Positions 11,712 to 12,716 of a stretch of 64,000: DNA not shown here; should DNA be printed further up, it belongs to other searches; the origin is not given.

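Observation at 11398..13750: tRNA-Lys-associated lower-GC islet with att-like duplication and a decayed SRAP (YedK) gene at its far edge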

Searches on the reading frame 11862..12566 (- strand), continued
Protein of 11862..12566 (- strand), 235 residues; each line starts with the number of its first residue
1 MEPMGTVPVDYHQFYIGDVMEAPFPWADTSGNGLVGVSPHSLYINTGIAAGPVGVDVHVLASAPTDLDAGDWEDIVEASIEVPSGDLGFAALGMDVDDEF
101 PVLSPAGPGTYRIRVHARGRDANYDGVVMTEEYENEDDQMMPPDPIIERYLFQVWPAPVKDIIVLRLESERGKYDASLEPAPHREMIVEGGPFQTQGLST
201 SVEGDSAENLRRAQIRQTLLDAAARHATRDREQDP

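Call 50: get_annotated_region(hit=H14, flank=4000)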
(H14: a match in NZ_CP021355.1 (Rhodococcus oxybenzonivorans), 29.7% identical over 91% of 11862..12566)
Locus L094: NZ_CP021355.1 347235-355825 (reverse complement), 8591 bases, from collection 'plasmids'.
description: Rhodococcus oxybenzonivorans strain S2-17 plasmid pRB98, complete sequence
organism: Rhodococcus oxybenzonivorans (NCBI taxid 1990687)
taxonomy: Bacteria; Actinomycetota; Actinomycetes; Mycobacteriales; Nocardiaceae; Rhodococcus; Rhodococcus oxybenzonivorans
host: -; source: river sediment; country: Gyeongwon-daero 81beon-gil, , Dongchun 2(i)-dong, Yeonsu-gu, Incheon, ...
typing (MOB-suite, as given by PLSDB): mobilizable; relaxase MOBP
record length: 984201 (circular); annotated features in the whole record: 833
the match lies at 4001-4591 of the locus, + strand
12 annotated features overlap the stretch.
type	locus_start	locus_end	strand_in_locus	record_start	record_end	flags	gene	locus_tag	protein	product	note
CDS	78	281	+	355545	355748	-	-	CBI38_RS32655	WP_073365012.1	cold-shock protein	-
CDS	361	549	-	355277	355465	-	-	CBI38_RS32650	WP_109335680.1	hypothetical protein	-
CDS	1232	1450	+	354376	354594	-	-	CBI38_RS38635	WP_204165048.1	hypothetical protein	-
CDS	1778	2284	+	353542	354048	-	-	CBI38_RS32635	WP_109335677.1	cupin domain-containing protein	-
CDS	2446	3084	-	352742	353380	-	-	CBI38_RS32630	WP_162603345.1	hypothetical protein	-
CDS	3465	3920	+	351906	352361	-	-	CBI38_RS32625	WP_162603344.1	hypothetical protein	-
CDS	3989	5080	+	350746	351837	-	-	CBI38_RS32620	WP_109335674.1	hypothetical protein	-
CDS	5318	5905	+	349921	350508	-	-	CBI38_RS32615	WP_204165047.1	hypothetical protein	-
CDS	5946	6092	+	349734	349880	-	-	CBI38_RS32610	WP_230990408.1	hypothetical protein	-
CDS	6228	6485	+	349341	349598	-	-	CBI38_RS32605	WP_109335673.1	hypothetical protein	-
CDS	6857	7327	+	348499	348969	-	-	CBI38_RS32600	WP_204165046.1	hypothetical protein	-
CDS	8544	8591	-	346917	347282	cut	-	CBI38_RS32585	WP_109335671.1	WhiB family transcriptional regulator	-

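Call 52: search_protein_families(library=pfam, proteins=[L093:2917-3945:+, L094:3465-3917:+, L094:3989-5077:+, L081:4223-4708:+, L092:2225-2668:+, L084:781-1695:+], max_evalue=1)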
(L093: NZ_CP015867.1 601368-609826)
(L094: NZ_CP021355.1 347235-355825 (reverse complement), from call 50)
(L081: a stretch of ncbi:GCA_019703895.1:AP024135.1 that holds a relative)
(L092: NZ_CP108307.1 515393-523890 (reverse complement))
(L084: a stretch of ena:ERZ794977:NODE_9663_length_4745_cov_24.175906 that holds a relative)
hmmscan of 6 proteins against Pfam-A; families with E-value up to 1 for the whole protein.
L093:2917-3945:+ (343 aa): 1 family
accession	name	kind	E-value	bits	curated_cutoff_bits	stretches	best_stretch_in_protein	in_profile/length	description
PF14040.12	DNase_NucA_NucB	-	7.8e-07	30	23.8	1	236-339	28-99/100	Deoxyribonuclease NucA/NucB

L094:3465-3917:+ (151 aa): 0 families

L094:3989-5077:+ (363 aa): 1 family
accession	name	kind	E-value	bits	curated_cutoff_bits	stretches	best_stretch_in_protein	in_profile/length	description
PF17837.6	4PPT_N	-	0.038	14.5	27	1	231-264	6-41/68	4'-phosphopantetheinyl transferase N-terminal domain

L081:4223-4708:+ (162 aa): 1 family
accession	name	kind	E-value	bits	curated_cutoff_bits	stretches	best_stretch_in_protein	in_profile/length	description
PF11308.14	Glyco_hydro_129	-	0.006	16.1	25.6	1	31-98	16-83/324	Glycosyl hydrolases related to GH101 family, GH129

L092:2225-2668:+ (148 aa): 1 family
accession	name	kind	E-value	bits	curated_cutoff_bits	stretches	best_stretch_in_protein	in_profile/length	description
PF14040.12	DNase_NucA_NucB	-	2e-10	41.5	23.8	1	83-145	34-99/100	Deoxyribonuclease NucA/NucB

L084:781-1695:+ (305 aa): 0 families

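Call 54: get_annotated_region(hit=H4, flank=2500)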
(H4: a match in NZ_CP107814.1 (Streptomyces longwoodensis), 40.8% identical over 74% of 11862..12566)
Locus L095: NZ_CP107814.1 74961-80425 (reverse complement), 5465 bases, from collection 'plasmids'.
description: Streptomyces longwoodensis strain NBC 00538 plasmid unnamed1, complete sequence
organism: Streptomyces longwoodensis (NCBI taxid 68231)
taxonomy: Bacteria; Actinomycetota; Actinomycetes; Kitasatosporales; Streptomycetaceae; Streptomyces; Streptomyces longwoodensis
host: -; source: -; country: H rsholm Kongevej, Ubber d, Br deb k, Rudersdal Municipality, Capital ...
typing (MOB-suite, as given by PLSDB): non-mobilizable; replicon rep_cluster_1974,rep_cluster_43
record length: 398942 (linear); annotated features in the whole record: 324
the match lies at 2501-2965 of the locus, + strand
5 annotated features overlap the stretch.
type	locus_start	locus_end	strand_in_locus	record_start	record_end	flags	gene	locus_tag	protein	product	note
CDS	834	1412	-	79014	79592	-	-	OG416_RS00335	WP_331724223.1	zeta toxin family protein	-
CDS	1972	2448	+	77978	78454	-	-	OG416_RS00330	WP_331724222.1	NucA/NucB deoxyribonuclease domain-containing protein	-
CDS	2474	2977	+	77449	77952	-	-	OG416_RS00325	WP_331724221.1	hypothetical protein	-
CDS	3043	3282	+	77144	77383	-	-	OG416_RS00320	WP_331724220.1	hypothetical protein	-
CDS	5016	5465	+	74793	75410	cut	-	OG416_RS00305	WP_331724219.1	hypothetical protein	-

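Call 55: get_annotated_region(hit=H9, flank=2500)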
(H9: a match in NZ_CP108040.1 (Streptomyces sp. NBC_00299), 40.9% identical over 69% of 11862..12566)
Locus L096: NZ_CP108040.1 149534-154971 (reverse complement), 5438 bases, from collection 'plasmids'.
description: Streptomyces sp. NBC_00299 plasmid unnamed1, complete sequence
organism: Streptomyces sp. NBC_00299 (NCBI taxid 2975705)
taxonomy: Bacteria; Actinomycetota; Actinomycetes; Kitasatosporales; Streptomycetaceae; Streptomyces; Streptomyces sp. NBC 00299
host: -; source: -; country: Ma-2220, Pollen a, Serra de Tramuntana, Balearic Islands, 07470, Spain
typing (MOB-suite, as given by PLSDB): mobilizable; replicon rep_cluster_1910; relaxase MOBF
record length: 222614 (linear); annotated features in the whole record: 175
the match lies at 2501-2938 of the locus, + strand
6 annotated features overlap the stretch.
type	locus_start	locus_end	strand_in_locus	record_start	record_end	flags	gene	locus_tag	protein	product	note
CDS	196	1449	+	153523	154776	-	-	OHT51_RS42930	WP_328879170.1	IS256 family transposase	-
CDS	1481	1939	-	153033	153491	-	-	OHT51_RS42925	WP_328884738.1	hypothetical protein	-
CDS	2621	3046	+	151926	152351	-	-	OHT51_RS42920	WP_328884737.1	hypothetical protein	-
CDS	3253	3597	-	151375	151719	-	-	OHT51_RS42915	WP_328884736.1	hypothetical protein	-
CDS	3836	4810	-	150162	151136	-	-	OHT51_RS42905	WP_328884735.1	endonuclease/exonuclease/phosphatase family protein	-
CDS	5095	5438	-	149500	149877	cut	-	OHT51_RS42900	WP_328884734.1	fic family toxin-antitoxin system, toxin component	-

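Call 56: get_annotated_region(hit=H11, flank=2500)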
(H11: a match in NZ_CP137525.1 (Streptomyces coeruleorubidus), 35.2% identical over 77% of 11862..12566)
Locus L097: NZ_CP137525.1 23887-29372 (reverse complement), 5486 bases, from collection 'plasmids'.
description: Streptomyces coeruleorubidus strain CICC 11043 plasmid unnamed, complete sequence
organism: Streptomyces coeruleorubidus (NCBI taxid 116188)
taxonomy: Bacteria; Actinomycetota; Actinomycetes; Kitasatosporales; Streptomycetaceae; Streptomyces; Streptomyces coeruleorubidus
host: -; source: cell culture,soil; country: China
typing (MOB-suite, as given by PLSDB): non-mobilizable; replicon rep_cluster_1910
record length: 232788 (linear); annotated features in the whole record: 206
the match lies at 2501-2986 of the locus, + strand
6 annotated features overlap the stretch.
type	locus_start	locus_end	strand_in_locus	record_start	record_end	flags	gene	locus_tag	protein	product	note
CDS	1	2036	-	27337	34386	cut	-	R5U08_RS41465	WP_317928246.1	RHS repeat-associated core domain-containing protein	-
CDS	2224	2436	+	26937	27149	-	-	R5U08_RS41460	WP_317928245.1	NucA/NucB deoxyribonuclease domain-containing protein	-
CDS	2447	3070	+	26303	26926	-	-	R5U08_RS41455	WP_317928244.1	hypothetical protein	-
CDS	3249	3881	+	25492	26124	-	-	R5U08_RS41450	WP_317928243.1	HAD-IA family hydrolase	GO:0008152 - metabolic process [Evidence IEA]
CDS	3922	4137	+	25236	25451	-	-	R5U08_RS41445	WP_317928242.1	hypothetical protein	-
CDS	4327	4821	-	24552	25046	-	-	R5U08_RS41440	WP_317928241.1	lamin tail domain-containing protein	-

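Call 57: get_annotated_region(hit=H15, flank=2500)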
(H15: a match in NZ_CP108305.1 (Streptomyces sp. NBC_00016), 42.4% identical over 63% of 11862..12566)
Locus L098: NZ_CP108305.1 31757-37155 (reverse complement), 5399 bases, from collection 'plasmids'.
description: Streptomyces sp. NBC_00016 plasmid unnamed1, complete sequence
organism: Streptomyces sp. NBC_00016 (NCBI taxid 2975622)
taxonomy: Bacteria; Actinomycetota; Actinomycetes; Kitasatosporales; Streptomycetaceae; Streptomyces; Streptomyces sp. NBC 00016
host: -; source: -; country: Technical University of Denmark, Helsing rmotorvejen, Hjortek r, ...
typing (MOB-suite, as given by PLSDB): non-mobilizable; replicon rep_cluster_43
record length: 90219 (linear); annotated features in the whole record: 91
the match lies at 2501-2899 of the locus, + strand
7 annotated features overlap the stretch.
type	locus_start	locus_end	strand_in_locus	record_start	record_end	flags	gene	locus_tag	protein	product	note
CDS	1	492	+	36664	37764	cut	-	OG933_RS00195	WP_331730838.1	ParB/RepB/Spo0J family partition protein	GO:0007059 - chromosome segregation [Evidence IEA]; GO:0000910 - cytokinesis [Evidence IEA]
CDS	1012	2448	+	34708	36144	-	-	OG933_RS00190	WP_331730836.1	NucA/NucB deoxyribonuclease domain-containing protein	-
CDS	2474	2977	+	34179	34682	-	-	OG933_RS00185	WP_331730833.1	hypothetical protein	-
CDS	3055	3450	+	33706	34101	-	-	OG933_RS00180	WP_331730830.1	hypothetical protein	-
CDS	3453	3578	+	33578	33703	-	-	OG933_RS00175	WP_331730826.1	hypothetical protein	-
CDS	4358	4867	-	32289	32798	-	-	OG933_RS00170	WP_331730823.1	hypothetical protein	-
CDS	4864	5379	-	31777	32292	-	-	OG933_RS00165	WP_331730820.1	WhiB family transcriptional regulator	-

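Call 58: get_annotated_region(hit=H17, flank=2500)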
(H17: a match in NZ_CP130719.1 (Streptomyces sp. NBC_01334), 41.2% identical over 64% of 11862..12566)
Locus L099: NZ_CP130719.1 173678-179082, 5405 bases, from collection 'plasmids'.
description: Streptomyces sp. NBC_01334 plasmid unnamed1, complete sequence
organism: Streptomyces sp. NBC_01334 (NCBI taxid 2903827)
taxonomy: Bacteria; Actinomycetota; Actinomycetes; Kitasatosporales; Streptomycetaceae; Streptomyces; Streptomyces sp. NBC 01334
host: -; source: -; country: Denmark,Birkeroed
typing (MOB-suite, as given by PLSDB): non-mobilizable; replicon rep_cluster_1974,rep_cluster_43
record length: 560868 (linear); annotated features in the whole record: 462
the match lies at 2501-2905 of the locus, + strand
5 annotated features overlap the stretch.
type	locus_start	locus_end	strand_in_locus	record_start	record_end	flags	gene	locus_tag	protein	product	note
CDS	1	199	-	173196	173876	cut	-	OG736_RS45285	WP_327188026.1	hypothetical protein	-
CDS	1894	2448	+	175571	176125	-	-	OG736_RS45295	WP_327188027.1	NucA/NucB deoxyribonuclease domain-containing protein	-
CDS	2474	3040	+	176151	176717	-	-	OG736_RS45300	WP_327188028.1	hypothetical protein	-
CDS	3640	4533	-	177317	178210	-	-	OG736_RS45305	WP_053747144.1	LysR family transcriptional regulator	-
CDS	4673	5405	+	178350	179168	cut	-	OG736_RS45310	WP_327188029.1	3'(2'),5'-bisphosphate nucleotidase CysQ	GO:0006790 - sulfur compound metabolic process [Evidence IEA]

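Call 59: get_annotated_region(hit=H21, flank=2500)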
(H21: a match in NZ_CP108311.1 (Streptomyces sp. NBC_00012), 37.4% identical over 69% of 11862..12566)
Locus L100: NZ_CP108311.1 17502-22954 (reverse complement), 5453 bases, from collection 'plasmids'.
description: Streptomyces sp. NBC_00012 plasmid unnamed2, complete sequence
organism: Streptomyces sp. NBC_00012 (NCBI taxid 2975621)
taxonomy: Bacteria; Actinomycetota; Actinomycetes; Kitasatosporales; Streptomycetaceae; Streptomyces; Streptomyces sp. NBC 00012
host: -; source: -; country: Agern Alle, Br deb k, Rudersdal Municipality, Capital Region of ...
typing (MOB-suite, as given by PLSDB): non-mobilizable
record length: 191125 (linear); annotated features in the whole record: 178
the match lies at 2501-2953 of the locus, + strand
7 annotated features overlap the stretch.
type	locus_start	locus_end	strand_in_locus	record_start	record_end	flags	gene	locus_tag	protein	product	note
CDS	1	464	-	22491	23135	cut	-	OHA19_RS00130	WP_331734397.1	SMI1/KNR4 family protein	-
CDS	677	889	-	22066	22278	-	-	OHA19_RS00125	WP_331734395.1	helix-turn-helix domain-containing protein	-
CDS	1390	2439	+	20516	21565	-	-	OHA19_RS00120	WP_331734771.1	NucA/NucB deoxyribonuclease domain-containing protein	-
CDS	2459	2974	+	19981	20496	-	-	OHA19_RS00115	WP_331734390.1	hypothetical protein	-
CDS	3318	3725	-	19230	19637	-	-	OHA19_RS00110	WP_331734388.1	peptidase inhibitor family I36 protein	-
CDS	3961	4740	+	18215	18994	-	-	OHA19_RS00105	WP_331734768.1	IS6 family transposase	-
CDS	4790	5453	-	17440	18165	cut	-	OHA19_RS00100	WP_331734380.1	IS6 family transposase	-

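Call 65: search_protein_families(library=phrogs, proteins=[window:11862-12566:-], max_evalue=1)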
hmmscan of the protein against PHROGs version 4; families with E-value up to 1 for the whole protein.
window:11862-12566:- (235 aa): 0 families

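Call 68: search_protein_families(library=pfam, alignment_id=A2, max_evalue=1)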
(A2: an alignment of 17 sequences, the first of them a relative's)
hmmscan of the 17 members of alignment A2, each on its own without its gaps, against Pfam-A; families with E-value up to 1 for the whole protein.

A. member 1, P0122 (235 aa): 0 families

B. families by the number of members that match (of 17 scanned): 7 families
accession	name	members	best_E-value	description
PF19733.4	DUF6223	1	0.04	Family of unknown function (DUF6223)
PF07696.17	7TMR-DISMED2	1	0.041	7TMR-DISM extracellular 2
PF19988.4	DUF6424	1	0.11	Family of unknown function (DUF6424)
PF22447.2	EEP_ig-like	1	0.16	Endonuclease/exonuclease/phosphatase family, ig-like domain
PF18505.6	DUF5619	1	0.3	Domain of unknown function (DUF5619)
PF18938.6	aRib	1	0.31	Atypical Rib domain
PF06701.19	MIB_HERC2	1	0.69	Mib_herc2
